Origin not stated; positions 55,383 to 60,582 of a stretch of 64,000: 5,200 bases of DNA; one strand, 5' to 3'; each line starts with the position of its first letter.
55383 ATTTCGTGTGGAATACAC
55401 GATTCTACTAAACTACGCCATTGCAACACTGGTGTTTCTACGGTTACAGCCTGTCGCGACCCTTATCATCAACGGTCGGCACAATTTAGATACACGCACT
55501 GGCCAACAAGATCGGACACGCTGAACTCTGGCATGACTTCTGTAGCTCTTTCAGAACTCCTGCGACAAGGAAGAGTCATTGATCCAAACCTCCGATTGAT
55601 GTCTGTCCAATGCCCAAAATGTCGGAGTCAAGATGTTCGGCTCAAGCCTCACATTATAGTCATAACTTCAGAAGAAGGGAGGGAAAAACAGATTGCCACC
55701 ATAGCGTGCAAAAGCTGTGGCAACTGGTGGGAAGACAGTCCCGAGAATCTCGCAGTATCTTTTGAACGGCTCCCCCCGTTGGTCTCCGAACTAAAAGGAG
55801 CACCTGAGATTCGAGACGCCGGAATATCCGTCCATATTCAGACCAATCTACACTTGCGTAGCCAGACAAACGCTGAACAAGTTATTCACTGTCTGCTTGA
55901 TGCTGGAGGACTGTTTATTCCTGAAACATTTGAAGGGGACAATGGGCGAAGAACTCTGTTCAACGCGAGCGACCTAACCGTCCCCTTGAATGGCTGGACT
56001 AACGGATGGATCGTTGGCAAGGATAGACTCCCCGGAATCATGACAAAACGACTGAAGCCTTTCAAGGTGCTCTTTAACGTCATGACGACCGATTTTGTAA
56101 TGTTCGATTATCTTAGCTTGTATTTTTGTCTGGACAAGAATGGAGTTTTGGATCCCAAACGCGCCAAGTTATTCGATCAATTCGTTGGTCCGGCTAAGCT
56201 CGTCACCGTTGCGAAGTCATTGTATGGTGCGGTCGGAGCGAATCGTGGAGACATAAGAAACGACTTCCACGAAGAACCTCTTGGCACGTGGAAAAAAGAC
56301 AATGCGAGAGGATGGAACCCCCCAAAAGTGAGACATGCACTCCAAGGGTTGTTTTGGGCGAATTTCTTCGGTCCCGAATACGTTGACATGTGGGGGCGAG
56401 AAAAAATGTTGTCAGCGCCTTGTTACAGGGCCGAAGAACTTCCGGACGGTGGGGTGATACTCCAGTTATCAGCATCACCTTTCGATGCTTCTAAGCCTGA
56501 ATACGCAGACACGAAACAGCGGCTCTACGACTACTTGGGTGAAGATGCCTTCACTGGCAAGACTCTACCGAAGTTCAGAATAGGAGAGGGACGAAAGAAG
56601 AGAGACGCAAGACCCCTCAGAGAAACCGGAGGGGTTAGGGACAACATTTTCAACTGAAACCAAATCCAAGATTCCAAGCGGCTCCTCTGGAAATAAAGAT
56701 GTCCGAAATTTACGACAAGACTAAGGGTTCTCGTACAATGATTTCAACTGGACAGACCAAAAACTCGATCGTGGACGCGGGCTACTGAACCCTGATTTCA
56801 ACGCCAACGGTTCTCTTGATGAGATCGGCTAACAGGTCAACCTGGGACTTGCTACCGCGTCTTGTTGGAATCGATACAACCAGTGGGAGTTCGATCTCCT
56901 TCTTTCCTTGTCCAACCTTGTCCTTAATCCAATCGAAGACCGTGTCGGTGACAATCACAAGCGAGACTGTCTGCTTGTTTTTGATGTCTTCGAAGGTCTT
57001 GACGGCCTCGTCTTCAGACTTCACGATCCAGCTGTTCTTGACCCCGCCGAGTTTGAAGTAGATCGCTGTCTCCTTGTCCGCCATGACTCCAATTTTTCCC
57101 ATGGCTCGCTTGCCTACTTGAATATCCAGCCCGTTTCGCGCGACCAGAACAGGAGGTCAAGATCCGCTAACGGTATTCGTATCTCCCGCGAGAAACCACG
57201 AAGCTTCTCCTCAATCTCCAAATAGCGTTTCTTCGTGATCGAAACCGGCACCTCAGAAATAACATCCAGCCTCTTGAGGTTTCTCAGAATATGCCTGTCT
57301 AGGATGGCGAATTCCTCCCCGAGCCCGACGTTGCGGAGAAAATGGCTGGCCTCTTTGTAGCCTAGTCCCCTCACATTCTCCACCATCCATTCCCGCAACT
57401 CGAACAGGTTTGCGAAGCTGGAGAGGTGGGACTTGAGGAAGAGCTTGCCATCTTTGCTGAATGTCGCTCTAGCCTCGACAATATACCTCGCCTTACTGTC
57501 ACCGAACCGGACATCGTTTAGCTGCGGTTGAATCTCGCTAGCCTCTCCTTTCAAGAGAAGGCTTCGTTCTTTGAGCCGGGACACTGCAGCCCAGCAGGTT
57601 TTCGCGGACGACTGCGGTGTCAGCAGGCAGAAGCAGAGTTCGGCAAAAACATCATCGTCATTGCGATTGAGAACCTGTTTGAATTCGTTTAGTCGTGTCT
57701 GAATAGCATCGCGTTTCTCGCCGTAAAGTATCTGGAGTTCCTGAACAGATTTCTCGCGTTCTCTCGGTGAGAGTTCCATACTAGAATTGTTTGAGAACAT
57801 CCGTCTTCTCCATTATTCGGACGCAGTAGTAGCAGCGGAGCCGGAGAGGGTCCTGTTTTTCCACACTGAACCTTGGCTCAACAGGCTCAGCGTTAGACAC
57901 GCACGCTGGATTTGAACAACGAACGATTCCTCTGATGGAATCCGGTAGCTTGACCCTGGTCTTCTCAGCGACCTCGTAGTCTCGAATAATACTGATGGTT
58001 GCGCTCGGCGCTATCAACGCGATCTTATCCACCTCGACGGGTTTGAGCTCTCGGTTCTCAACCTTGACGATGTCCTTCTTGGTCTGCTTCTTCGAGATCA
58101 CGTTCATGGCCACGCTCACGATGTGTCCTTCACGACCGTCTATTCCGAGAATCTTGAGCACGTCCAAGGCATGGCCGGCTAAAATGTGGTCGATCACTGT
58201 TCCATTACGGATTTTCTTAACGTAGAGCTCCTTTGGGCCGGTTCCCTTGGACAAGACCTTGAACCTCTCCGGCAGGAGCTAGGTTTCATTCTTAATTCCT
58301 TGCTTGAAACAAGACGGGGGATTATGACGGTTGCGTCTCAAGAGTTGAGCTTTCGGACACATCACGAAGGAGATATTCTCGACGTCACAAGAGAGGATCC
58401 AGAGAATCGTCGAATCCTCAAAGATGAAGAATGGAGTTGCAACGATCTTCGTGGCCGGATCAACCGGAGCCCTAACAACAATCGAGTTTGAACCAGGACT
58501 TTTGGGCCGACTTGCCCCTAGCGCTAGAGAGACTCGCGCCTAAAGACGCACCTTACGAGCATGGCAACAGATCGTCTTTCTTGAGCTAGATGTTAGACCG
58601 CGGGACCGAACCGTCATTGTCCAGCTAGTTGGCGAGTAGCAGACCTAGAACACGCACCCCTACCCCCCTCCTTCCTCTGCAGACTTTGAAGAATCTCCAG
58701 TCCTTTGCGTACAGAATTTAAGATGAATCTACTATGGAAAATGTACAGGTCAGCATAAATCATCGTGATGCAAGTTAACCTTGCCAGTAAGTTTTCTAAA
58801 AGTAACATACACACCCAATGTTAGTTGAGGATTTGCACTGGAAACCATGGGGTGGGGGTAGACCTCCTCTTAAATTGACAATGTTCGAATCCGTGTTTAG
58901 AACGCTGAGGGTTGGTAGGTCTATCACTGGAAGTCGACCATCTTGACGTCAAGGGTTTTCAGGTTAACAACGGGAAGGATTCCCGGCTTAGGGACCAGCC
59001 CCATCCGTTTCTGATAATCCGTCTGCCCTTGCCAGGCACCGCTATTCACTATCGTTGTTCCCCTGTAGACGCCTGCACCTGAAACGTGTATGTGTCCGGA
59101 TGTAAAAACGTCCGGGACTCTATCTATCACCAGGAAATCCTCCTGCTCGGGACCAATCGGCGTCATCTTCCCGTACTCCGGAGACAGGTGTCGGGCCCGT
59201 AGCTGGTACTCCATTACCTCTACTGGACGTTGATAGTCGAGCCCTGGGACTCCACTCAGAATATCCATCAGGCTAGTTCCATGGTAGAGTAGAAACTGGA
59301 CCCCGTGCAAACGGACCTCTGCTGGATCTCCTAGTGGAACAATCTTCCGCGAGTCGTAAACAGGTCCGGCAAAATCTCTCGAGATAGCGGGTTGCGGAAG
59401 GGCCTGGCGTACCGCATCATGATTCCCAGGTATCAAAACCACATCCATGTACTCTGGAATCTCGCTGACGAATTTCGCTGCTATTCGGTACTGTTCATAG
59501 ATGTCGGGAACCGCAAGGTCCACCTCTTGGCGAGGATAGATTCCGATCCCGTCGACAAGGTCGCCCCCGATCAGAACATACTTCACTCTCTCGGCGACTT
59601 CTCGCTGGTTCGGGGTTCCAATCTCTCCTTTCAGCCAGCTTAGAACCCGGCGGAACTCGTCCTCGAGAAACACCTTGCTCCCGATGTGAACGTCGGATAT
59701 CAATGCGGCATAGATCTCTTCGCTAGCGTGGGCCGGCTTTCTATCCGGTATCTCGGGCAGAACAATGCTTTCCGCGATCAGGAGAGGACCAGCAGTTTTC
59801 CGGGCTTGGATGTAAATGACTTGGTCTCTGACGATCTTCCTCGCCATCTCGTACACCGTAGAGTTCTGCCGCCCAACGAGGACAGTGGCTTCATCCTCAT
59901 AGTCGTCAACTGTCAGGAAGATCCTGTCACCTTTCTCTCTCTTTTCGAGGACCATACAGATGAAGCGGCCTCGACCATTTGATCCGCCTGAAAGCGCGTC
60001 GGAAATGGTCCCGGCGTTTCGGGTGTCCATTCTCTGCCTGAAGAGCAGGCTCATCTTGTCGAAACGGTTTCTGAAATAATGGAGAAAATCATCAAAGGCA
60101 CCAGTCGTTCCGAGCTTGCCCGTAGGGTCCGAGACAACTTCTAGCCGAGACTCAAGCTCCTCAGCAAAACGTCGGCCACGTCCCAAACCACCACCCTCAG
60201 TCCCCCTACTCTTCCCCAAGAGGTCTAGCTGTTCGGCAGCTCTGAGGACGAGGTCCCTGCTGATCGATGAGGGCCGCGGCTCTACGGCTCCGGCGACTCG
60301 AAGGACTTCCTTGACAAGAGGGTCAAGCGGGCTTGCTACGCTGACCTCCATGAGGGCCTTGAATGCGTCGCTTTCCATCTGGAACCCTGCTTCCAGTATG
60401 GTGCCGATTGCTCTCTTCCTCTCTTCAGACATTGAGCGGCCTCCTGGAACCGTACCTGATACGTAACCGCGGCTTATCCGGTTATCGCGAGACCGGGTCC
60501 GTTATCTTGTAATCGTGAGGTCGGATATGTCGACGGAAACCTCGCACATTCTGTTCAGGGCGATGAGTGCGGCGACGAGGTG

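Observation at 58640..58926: Origin-like module: inverted ORB-like boxes with C/G-strings flanking a 146-bp AT-rich spacer, next to the PolD DP1 gene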

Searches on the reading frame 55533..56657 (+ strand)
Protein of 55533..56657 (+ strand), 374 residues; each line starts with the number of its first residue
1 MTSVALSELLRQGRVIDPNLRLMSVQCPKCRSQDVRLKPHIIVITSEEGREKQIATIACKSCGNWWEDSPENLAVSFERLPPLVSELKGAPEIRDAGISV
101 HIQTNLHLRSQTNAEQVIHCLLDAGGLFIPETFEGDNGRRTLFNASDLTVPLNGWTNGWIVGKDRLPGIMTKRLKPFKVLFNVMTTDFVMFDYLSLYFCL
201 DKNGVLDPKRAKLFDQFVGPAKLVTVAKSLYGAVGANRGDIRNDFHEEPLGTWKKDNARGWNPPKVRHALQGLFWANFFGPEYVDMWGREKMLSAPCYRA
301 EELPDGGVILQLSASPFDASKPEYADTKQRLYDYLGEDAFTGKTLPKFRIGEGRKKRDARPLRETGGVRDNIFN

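Call 7: search_protein_families(library=pfam, proteins=[window:55533-56657:+])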
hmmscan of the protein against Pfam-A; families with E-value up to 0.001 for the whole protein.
window:55533-56657:+ (374 aa): 0 families

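Call 63: search_protein_families(library=padloc, proteins=[window:55533-56657:+], max_evalue=0.01)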
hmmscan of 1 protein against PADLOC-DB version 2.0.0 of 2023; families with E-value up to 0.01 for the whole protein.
window:55533-56657:+ (374 aa): 0 families

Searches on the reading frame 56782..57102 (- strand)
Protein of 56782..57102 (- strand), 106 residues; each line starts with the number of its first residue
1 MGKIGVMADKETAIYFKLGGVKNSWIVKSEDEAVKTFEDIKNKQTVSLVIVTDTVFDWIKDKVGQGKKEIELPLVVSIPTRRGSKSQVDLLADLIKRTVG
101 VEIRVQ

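Call 7: search_protein_families(library=pfam, proteins=[window:56782-57102:-])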
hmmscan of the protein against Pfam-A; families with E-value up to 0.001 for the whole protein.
window:56782-57102:- (106 aa): 1 family
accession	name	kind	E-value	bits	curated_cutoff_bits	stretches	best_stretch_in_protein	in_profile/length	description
PF01990.22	ATP-synt_F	-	3.9e-14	53.2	23.5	1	4-86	1-81/91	ATP synthase (F/14-kDa) subunit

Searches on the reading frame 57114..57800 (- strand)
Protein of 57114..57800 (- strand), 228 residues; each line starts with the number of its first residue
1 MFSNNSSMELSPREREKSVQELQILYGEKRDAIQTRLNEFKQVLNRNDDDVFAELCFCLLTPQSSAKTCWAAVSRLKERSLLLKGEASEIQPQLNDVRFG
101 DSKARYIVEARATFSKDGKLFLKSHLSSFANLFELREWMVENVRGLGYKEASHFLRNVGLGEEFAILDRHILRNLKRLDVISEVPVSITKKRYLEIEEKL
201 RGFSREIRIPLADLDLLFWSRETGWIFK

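Call 7: search_protein_families(library=pfam, proteins=[window:57114-57800:-])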
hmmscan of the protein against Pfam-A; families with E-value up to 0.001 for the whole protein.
window:57114-57800:- (228 aa): 1 family
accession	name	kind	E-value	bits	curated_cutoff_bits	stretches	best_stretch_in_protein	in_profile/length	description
PF22175.2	Ogg-HhH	-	1.7e-59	200.7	27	1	33-208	1-172/173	8-oxoguanine DNA glycosylase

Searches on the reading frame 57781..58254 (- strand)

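Call 7: search_protein_families(library=pfam, proteins=[window:57781-58254:-])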
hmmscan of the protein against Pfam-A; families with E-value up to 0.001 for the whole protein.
window:57781-58254:- (157 aa): 2 families
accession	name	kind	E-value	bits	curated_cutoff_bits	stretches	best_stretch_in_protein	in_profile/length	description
PF01948.23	PyrI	-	1.3e-31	109.1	25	1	11-102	2-93/93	Aspartate carbamoyltransferase regulatory chain, allosteric domain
PF02748.20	PyrI_C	-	8.5e-18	64.4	23.4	1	107-153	2-48/48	Aspartate carbamoyltransferase regulatory chain, metal binding domain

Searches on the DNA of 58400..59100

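Call 24: search_rna_families(source=window, start=58400, end=59100, threshold=evalue, max_evalue=10)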
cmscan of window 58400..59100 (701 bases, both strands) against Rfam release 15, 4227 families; matches with E-value up to 10: 0.
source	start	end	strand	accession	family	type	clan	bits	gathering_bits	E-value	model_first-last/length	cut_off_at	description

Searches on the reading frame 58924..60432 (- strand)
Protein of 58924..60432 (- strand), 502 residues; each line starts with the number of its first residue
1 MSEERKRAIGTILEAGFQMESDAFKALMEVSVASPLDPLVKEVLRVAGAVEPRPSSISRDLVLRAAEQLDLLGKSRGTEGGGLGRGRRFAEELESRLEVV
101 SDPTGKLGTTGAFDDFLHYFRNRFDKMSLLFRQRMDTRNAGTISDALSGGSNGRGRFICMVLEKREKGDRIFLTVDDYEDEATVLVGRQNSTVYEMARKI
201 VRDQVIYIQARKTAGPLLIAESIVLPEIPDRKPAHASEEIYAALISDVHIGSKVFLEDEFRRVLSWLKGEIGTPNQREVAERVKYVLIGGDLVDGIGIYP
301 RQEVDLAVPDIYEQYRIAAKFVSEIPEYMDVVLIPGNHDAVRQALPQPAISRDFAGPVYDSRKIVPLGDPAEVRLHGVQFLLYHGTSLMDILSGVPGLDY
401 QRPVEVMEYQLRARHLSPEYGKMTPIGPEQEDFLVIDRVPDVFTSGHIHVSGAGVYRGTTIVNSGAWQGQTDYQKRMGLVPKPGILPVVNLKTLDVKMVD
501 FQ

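Call 7: search_protein_families(library=pfam, proteins=[window:58924-60432:-])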
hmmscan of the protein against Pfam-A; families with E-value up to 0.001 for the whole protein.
window:58924-60432:- (502 aa): 3 families
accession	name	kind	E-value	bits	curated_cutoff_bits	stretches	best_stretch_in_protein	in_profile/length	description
PF00149.33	Metallophos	-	9.1e-13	49.5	21.5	1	243-450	4-190/191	Calcineurin-like phosphoesterase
PF04042.21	DNA_pol_E_B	-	1.2e-12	48.2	29.1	1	318-445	69-201/210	DNA polymerase alpha/epsilon subunit B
PF12850.12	Metallophos_2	-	7.2e-07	29.8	27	1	319-475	39-143/154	Calcineurin-like phosphoesterase superfamily domain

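Call 15: find_related_loci(query=window:58924-60432:-, collection=genome_contigs, flank=10000)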
Query window:58924-60432:- (502 aa) in genome_contigs; peptide patterns used: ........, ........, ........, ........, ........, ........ (x = any residue, [..] = any of these).
116 stretches matched a pattern; 31 encode a relative of the query (tblastn E <= 1e-3); 29 distinct loci.
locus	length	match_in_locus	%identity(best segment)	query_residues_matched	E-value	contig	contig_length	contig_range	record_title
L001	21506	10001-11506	93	1-502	0e+0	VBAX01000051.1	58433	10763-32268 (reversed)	MAG: Candidatus Bathyarchaeota archaeon isolate BA_3 14_1009_13_20cm_scaffold_42, whole genome shotgun sequence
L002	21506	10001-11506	92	1-502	0e+0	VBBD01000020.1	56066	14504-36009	MAG: Candidatus Bathyarchaeota archaeon isolate BA_9 14_0929_09_40cm_scaffold_345, whole genome shotgun sequence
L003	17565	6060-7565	91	1-502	0e+0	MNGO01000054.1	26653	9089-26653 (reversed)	MAG: Crenarchaeota archaeon 13_1_40CM_3_52_10 13_1_40cm_3_scaffold_241, whole genome shotgun sequence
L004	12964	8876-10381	91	1-502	0e+0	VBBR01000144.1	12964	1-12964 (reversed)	MAG: Candidatus Bathyarchaeota archaeon isolate BA_23 14_0903_13_30cm_scaffold_6058621, whole genome shotgun sequence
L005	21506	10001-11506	91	1-502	0e+0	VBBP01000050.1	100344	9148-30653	MAG: Candidatus Bathyarchaeota archaeon isolate BA_21 14_1009_12_30cm_scaffold_145, whole genome shotgun sequence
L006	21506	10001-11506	91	1-502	0e+0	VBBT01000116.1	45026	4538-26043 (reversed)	MAG: Candidatus Bathyarchaeota archaeon isolate BA_25 14_0927_12_40cm_scaffold_610, whole genome shotgun sequence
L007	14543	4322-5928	80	1-502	0e+0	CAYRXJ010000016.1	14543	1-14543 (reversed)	MAG TPA_asm: uncultured Candidatus Bathyarchaeia archaeon isolate SRP273308_co1_258 genome assembly, contig: NODE_4916_l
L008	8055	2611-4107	78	1-501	0e+0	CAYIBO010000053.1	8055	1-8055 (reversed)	MAG TPA_asm: uncultured Candidatus Bathyarchaeia archaeon isolate ERP119705_co19_29 genome assembly, contig: NODE_10663_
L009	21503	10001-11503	74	1-502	0e+0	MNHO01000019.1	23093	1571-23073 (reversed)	MAG: archaeon 13_1_40CM_2_52_13 13_1_40cm_2_scaffold_146, whole genome shotgun sequence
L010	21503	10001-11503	75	1-502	0e+0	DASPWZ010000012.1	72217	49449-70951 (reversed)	MAG TPA_asm: Candidatus Dormiibacterota bacterium isolate SMAG_U11554 k141_1380925, whole genome shotgun sequence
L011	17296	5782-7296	73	1-502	0e+0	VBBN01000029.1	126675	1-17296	MAG: Candidatus Bathyarchaeota archaeon isolate BA_19 14_1009_16_40cm_scaffold_255, whole genome shotgun sequence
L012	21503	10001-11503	74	1-502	0e+0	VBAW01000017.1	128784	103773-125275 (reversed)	MAG: Candidatus Bathyarchaeota archaeon isolate BA_2 14_0929_02_20cm_scaffold_29, whole genome shotgun sequence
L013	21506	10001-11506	72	1-502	0e+0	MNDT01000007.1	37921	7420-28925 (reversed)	MAG: archaeon 13_2_20CM_2_53_6 13_2_20cm_2_scaffold_1538, whole genome shotgun sequence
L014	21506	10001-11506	71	1-502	0e+0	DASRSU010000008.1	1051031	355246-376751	MAG TPA_asm: Candidatus Bathyarchaeia archaeon isolate SMAG_U6295 k141_592795, whole genome shotgun sequence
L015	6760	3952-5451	74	1-501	0e+0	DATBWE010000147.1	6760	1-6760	MAG TPA_asm: Candidatus Bathyarchaeia archaeon isolate SMAG_U7533 k141_1218549, whole genome shotgun sequence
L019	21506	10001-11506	90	1-502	0e+0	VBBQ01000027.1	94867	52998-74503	MAG: Candidatus Bathyarchaeota archaeon isolate BA_22 14_1009_05_40cm_scaffold_173, whole genome shotgun sequence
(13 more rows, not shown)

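Call 70: search_protein_families(library=pfam, proteins=[L001:11815-12234:-, L019:14246-15496:-])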
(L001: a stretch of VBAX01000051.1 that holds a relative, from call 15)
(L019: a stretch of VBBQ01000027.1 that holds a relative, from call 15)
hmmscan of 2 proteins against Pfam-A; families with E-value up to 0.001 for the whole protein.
L001:11815-12234:- (139 aa): 1 family
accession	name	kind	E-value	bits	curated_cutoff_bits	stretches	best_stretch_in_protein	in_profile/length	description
PF01894.22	UPF0047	-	2.6e-34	118.3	27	1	20-135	1-116/117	Uncharacterised protein family UPF0047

L019:14246-15496:- (416 aa): 3 families
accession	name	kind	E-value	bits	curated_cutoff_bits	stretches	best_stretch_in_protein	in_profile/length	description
PF14312.12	FG-GAP_2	-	4.3e-31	107.3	23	2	305-341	13-49/49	FG-GAP repeat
PF01839.29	FG-GAP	-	4.2e-10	39.7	22.1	0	100-121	18-37/37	FG-GAP repeat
PF13360.13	PQQ_2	-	7.7e-07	29.4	27.6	1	115-293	2-143/233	Outer membrane protein assembly factor BamB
